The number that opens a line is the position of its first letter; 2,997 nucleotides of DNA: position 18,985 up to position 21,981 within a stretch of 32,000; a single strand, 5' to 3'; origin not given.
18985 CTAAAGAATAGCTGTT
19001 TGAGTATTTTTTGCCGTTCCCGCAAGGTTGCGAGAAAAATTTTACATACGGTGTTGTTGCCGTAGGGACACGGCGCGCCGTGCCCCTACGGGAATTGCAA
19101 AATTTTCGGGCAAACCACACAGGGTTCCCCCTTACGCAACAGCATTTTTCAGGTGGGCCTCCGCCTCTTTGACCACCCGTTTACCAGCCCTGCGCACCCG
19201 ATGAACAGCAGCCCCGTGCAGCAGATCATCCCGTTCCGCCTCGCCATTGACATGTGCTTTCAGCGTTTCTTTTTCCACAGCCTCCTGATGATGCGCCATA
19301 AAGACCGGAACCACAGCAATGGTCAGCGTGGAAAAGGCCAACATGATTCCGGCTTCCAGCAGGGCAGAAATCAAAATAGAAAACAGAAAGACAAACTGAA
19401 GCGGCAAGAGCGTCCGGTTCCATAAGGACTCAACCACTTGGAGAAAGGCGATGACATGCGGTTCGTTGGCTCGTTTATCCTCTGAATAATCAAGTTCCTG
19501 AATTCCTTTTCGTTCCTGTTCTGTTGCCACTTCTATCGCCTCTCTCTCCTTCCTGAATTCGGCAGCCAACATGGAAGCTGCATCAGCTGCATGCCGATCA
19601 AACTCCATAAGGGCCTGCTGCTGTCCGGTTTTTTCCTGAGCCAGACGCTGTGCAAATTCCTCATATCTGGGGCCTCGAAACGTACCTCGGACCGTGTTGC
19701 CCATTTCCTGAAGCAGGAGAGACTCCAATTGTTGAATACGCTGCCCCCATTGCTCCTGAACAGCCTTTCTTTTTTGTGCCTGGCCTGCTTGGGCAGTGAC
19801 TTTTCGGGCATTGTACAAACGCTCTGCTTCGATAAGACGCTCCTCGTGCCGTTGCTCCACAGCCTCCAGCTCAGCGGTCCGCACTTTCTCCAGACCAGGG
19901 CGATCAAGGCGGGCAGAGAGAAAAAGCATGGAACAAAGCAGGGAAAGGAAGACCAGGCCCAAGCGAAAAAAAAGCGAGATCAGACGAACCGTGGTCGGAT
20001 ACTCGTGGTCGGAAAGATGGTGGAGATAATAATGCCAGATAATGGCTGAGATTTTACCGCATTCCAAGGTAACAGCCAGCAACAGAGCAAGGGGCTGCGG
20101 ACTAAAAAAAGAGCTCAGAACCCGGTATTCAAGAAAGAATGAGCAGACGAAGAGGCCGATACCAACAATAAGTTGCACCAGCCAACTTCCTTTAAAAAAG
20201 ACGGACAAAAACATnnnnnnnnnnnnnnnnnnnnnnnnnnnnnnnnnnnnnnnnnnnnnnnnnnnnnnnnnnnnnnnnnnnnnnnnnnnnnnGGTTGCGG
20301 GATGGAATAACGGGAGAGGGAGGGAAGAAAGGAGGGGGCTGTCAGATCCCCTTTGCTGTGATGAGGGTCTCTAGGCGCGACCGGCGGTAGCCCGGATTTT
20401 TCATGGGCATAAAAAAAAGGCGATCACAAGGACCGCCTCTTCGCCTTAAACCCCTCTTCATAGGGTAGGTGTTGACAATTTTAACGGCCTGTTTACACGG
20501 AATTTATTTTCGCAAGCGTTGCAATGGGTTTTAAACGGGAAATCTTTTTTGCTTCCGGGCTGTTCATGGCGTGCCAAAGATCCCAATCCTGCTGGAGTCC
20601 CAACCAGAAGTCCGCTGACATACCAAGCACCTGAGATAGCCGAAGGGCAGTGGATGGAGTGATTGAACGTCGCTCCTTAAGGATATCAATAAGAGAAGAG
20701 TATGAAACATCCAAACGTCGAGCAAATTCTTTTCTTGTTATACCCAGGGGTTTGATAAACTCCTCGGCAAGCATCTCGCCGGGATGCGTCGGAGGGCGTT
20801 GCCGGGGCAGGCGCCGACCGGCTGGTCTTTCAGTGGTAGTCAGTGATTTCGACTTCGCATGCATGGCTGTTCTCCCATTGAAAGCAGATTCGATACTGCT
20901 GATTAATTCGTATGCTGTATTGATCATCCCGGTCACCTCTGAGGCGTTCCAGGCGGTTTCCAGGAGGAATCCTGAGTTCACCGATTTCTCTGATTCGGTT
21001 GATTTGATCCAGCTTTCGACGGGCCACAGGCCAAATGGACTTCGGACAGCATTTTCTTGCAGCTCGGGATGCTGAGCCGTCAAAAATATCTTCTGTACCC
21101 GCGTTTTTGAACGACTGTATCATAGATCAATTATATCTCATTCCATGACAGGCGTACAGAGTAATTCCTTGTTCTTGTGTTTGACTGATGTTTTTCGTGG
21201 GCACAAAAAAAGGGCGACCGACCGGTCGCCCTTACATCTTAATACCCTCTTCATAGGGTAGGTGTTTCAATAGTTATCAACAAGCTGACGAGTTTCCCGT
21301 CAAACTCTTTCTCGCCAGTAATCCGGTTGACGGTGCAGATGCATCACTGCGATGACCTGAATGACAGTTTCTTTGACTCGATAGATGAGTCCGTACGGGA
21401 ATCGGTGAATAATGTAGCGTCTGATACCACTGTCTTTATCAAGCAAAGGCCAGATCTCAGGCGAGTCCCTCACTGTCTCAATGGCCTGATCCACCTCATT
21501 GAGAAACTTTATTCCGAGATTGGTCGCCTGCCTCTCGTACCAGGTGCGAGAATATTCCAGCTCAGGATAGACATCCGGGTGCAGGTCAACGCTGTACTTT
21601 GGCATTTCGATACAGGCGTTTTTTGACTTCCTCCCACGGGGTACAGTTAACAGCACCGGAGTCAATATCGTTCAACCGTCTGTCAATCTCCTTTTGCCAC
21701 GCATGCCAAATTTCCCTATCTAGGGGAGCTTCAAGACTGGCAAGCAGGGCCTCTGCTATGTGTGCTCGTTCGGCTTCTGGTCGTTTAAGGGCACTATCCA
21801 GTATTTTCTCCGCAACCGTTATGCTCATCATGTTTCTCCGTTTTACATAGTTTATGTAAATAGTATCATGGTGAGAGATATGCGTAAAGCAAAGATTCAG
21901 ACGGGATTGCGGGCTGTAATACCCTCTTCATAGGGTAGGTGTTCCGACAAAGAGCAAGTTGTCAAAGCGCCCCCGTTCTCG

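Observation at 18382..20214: Two uncharacterised genes head the cas2-cas2-cas1-RT adaptation operon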

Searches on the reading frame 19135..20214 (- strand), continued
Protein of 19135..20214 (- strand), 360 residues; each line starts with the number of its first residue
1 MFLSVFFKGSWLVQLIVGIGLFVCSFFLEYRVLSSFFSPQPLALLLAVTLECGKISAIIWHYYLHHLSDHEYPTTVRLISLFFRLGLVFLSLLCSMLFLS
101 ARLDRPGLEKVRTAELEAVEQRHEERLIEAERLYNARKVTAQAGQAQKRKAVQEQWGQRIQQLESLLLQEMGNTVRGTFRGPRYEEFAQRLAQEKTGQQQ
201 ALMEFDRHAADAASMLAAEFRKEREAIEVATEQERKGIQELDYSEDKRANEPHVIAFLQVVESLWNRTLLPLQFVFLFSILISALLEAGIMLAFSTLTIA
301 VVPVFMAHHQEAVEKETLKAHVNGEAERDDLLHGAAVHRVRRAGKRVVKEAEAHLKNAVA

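Call 119: find_encoding_contigs(protein=P0212, flank=8000, max_places=3)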
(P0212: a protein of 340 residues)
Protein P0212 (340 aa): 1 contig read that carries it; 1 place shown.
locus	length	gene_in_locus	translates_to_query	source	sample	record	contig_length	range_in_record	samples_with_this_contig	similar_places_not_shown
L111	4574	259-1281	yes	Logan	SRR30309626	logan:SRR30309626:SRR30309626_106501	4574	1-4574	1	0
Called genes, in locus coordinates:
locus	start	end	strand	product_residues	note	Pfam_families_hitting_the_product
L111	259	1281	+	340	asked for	-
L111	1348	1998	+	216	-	-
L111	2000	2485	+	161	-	-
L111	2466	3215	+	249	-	-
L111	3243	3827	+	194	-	PF04542:Sigma70_r2 (weak)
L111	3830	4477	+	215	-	-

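Call 120: find_encoding_contigs(protein=P0185, flank=8000, max_places=3)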
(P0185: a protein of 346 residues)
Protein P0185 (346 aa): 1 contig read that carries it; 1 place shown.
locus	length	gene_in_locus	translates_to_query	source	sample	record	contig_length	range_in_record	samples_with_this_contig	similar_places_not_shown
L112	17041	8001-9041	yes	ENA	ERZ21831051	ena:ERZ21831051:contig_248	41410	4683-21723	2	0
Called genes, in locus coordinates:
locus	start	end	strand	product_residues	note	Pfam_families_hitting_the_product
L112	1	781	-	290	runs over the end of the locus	PF08668:HDOD, PF01966:HD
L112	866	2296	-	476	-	PF08448:PAS_4, PF13188:PAS_8 (faint), PF02518:HATPase_c, PF14501:HATPase_c_5 (weak)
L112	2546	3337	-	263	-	PF02518:HATPase_c, PF00072:Response_reg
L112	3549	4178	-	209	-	PF04986:Y2_Tnp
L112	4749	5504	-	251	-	PF13495:Phage_int_SAM_4, PF00589:Phage_integrase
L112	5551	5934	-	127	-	-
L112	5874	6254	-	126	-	PF00989:PAS (weak), PF08447:PAS_3 (weak), PF13426:PAS_9 (weak)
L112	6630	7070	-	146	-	-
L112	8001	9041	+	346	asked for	-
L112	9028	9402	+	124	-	-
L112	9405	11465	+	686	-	PF20720:nSTAND3 (faint)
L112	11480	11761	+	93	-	-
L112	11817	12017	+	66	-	-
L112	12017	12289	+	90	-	-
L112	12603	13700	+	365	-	PF00589:Phage_integrase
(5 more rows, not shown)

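Call 122: find_encoding_contigs(protein=P0160, flank=7000, max_places=2)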
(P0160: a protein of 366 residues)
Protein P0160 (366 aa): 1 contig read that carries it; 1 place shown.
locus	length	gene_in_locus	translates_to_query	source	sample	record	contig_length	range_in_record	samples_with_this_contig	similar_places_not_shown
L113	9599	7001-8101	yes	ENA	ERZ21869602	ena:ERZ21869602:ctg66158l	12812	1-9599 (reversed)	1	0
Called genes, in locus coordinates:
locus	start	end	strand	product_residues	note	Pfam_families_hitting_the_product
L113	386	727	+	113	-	PF04754:Transposase_31 (weak)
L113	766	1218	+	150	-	PF00582:Usp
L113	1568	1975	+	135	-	PF08915:tRNA-Thr_ED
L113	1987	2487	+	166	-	PF04828:GFA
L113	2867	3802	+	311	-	-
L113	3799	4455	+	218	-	-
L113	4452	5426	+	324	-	-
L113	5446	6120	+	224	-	PF01464:SLT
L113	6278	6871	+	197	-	PF01618:MotA_ExbB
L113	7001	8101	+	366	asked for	-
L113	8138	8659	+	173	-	-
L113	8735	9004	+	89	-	-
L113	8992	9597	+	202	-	?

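Call 123: find_encoding_contigs(protein=P0140, flank=7000, max_places=2)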
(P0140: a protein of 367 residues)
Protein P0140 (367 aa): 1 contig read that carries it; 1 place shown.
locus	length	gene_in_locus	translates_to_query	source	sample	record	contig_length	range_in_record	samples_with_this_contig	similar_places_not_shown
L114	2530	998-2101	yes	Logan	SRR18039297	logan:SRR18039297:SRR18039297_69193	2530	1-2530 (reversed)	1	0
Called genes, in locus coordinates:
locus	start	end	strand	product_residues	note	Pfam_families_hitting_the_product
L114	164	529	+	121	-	PF05973:Gp49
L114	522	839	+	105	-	PF13744:HTH_37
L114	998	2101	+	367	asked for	-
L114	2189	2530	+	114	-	?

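Call 124: find_encoding_contigs(protein=P0177, flank=7000, max_places=2)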
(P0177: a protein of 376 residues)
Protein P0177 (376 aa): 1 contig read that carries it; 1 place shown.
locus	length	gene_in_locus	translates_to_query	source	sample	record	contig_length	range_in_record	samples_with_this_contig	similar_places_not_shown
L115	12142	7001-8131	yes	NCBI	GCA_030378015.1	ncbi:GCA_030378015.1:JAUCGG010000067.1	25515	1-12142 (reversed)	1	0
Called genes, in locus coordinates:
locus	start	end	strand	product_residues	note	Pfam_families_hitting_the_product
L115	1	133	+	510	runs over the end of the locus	PF00171:Aldedh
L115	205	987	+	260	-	PF03692:CxxCxxCC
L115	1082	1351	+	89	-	-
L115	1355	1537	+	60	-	-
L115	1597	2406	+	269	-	PF02353:CMAS, PF01209:Ubie_methyltran, PF05175:MTS, PF13489:Methyltransf_23, PF24675:NpmA, PF13847:Methyltransf_31, PF08241:Methyltransf_11, PF08242:Methyltransf_12, +5 more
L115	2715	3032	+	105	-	-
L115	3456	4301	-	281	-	PF12694:cpYpsA, PF20594:DUF6794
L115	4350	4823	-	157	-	-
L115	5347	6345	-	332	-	PF04307:YdjM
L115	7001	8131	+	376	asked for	-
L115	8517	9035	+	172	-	-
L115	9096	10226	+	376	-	PF00078:RVT_1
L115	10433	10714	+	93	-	PF09827:CRISPR_Cas2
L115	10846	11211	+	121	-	PF09827:CRISPR_Cas2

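Call 128: fold_search(model_id=the predicted structure, library=viral)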
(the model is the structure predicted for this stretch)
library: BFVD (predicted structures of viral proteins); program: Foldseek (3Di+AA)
matches with E <= 10: 429; with E <= 0.001: 0
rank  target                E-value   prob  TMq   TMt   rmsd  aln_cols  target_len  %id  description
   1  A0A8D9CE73            8.3e-03  0.99  0.27  0.26  15.4       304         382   13  Uncharacterized protein [uncultured marine phage]
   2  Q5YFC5                1.8e-02  1.00  0.34  0.38  12.3       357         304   13  Uncharacterized protein [Singapore grouper iridovirus]
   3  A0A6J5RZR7            1.8e-02  0.93  0.22  0.22  16.6       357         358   13  Uncharacterized protein [uncultured Caudovirales phage]
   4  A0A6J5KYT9            2.6e-02  0.82  0.17  0.15  15.5       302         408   14  Uncharacterized protein [uncultured Caudovirales phage]
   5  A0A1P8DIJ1            2.7e-02  0.98  0.30  0.16  24.4       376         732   15  (no name in the UniProt tables at hand)
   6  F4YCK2                3.2e-02  0.93  0.27  0.13  19.3       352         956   12  (no name in the UniProt tables at hand)
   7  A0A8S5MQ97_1          5.5e-02  0.63  0.19  0.09  39.2       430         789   12  Tape measure domain protein [Siphoviridae sp. ctaLC6]
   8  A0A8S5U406            6.1e-02  0.97  0.30  0.34  11.3       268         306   12  Uncharacterized protein [Podoviridae sp. ctP1X6]
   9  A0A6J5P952            6.4e-02  0.69  0.20  0.15  18.4       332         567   13  AAA domain containing protein [uncultured Caudovirales phage]
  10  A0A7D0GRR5            7.0e-02  0.87  0.22  0.28  20.6       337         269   15  (no name in the UniProt tables at hand)
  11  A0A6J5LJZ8            7.0e-02  0.60  0.17  0.12  18.4       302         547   13  Uncharacterized protein [uncultured Caudovirales phage]
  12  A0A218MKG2            9.0e-02  0.66  0.17  0.18  15.4       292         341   14  Uncharacterized protein [uncultured virus]
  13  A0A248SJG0            9.5e-02  0.60  0.20  0.20  17.1       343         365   11  (no name in the UniProt tables at hand)
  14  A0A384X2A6            1.0e-01  0.63  0.23  0.15  23.3       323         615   16  (no name in the UniProt tables at hand)
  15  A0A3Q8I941            1.0e-01  0.54  0.19  0.10  16.7       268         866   14  (no name in the UniProt tables at hand)
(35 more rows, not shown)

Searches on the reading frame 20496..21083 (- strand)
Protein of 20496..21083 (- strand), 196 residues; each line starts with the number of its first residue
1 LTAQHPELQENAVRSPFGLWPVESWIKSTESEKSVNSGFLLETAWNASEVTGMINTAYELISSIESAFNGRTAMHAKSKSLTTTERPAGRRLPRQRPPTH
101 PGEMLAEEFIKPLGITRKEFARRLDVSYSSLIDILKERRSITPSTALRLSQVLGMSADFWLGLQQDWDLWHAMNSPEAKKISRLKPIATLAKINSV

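Call 5: search_protein_families(library=pfam, proteins=[window:20496-21083:-], max_evalue=0.1)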
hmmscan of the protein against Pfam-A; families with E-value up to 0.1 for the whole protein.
window:20496-21083:- (196 aa): 4 families
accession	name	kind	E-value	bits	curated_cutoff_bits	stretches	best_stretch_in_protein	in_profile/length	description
PF01381.28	HTH_3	-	7.7e-10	39.1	23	1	109-159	4-54/55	Helix-turn-helix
PF12844.13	HTH_19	-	0.0003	21.1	30.2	1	110-158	8-56/64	Helix-turn-helix domain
PF13560.12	HTH_31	-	0.00043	21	27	1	114-157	14-58/64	Helix-turn-helix domain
PF13443.12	HTH_26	-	0.066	13.9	22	0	113-156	9-53/63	Cro/C1-type HTH DNA-binding domain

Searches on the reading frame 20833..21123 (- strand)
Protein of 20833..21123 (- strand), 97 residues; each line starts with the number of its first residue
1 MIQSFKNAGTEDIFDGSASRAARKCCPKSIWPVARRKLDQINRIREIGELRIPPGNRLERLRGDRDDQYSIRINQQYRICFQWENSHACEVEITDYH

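Call 5: search_protein_families(library=pfam, proteins=[window:20833-21123:-], max_evalue=0.1)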
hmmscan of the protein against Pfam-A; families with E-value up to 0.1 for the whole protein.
window:20833-21123:- (97 aa): 1 family
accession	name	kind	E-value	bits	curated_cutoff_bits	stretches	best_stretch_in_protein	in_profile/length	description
PF05015.19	HigB-like_toxin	-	1.5e-17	64.2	27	1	24-97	19-91/91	RelE-like toxin of type II toxin-antitoxin system HigB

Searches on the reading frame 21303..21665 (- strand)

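Call 5: search_protein_families(library=pfam, proteins=[window:21303-21665:-], max_evalue=0.1)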
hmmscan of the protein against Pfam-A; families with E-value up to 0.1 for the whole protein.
window:21303-21665:- (121 aa): 1 family
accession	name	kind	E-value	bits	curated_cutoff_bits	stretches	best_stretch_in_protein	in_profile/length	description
PF05016.21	ParE_toxin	-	2.4e-07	31.7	23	1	38-112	13-87/89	ParE toxin of type II toxin-antitoxin system, parDE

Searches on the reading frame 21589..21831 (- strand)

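Call 8: search_protein_families(library=pfam, proteins=[window:21589-21831:-], max_evalue=0.01)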
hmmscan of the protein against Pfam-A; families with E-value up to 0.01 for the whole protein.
window:21589-21831:- (81 aa): 1 family
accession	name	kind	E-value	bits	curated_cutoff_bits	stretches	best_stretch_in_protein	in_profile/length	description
PF09720.15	Unstab_antitox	-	1.3e-14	54.4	23.3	1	18-69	3-54/54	Putative addiction module component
